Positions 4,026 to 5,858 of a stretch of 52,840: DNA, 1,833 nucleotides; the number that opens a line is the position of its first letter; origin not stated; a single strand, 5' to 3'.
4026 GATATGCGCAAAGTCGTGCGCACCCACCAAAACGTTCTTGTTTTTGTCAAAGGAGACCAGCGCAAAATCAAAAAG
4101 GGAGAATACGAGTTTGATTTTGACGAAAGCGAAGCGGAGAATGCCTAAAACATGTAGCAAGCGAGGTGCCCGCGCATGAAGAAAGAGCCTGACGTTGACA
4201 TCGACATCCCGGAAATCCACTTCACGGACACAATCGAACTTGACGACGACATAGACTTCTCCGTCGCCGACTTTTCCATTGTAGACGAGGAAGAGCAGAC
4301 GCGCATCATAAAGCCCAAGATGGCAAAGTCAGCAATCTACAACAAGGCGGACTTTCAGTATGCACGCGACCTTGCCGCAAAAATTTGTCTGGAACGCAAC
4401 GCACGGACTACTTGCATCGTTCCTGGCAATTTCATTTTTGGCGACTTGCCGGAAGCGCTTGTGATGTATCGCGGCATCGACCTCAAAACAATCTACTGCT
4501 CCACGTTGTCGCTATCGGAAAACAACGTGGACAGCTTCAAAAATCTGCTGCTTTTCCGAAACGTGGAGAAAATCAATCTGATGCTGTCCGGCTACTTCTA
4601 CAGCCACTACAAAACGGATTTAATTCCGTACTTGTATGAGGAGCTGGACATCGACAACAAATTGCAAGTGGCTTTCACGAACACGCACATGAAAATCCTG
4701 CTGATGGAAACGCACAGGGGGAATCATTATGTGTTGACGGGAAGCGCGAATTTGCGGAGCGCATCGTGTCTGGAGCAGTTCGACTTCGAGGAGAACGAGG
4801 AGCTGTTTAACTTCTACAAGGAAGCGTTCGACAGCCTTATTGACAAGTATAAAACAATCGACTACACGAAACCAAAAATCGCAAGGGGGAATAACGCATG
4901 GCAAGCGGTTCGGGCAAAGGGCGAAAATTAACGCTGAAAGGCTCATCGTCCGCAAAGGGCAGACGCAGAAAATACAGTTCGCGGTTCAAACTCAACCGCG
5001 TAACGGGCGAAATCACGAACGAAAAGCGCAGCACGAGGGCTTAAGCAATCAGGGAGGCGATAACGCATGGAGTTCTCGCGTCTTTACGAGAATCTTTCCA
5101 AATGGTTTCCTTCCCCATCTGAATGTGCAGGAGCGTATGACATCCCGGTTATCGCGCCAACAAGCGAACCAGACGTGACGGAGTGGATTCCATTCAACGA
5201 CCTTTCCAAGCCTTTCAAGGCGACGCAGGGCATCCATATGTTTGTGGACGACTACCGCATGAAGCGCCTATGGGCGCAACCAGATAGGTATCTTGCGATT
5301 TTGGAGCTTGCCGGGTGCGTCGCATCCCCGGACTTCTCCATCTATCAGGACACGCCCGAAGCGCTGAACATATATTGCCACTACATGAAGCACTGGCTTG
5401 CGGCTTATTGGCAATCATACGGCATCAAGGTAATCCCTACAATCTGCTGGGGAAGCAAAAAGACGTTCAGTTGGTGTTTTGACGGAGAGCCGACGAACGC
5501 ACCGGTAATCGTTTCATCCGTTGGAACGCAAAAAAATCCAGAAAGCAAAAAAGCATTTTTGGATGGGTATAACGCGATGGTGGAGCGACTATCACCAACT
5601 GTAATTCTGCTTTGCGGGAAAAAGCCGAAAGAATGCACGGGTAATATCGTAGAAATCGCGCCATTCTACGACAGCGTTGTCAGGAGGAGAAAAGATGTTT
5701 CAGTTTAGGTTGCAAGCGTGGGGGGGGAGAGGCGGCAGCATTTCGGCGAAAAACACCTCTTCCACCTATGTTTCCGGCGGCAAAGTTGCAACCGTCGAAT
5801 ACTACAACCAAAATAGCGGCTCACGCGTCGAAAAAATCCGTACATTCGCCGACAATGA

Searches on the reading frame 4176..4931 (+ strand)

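Call 26: search_protein_families(library=phrogs, max_evalue=0.001, proteins=[window:4176-4931:+])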
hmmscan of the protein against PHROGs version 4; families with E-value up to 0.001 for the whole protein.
window:4176-4931:+ (251 aa): 2 families
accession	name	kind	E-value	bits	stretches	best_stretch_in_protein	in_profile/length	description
phrog_20533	-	unknown function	8.2e-09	36.3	1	102-219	82-197/202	-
phrog_16945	-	DNA, RNA and nucleotide metabolism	0.00071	19.9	1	165-226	154-214/252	endonuclease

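Call 66: search_protein_families(library=padloc, max_evalue=0.01, proteins=[window:4176-4931:+])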
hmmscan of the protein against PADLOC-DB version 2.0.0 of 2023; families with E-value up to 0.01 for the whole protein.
window:4176-4931:+ (251 aa): 0 families

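Call 74: search_protein_families(library=pfam, max_evalue=0.01, proteins=[window:4176-4931:+])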
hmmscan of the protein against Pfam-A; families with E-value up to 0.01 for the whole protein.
window:4176-4931:+ (251 aa): 1 family
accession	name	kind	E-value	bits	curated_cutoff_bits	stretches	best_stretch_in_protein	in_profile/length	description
PF13091.12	PLDc_2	-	0.0036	17.6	27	1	152-205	59-106/132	PLD-like domain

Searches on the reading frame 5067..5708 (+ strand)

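Call 26: search_protein_families(library=phrogs, max_evalue=0.001, proteins=[window:5067-5708:+])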
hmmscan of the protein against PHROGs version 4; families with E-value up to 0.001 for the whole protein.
window:5067-5708:+ (213 aa): 2 families
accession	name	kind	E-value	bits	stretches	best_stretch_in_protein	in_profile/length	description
phrog_8680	-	unknown function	2.4e-55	188.1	1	19-202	26-208/221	-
phrog_940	-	DNA, RNA and nucleotide metabolism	4.6e-54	185.1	1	19-211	169-365/388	nuclease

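Call 74: search_protein_families(library=pfam, max_evalue=0.01, proteins=[window:5067-5708:+])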
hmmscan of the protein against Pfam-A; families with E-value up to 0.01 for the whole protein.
window:5067-5708:+ (213 aa): 1 family
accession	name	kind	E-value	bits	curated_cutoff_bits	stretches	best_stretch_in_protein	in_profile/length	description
PF14386.11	DUF4417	-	8.3e-48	162.7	28.9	1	19-198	2-180/183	Domain of unknown function (DUF4417)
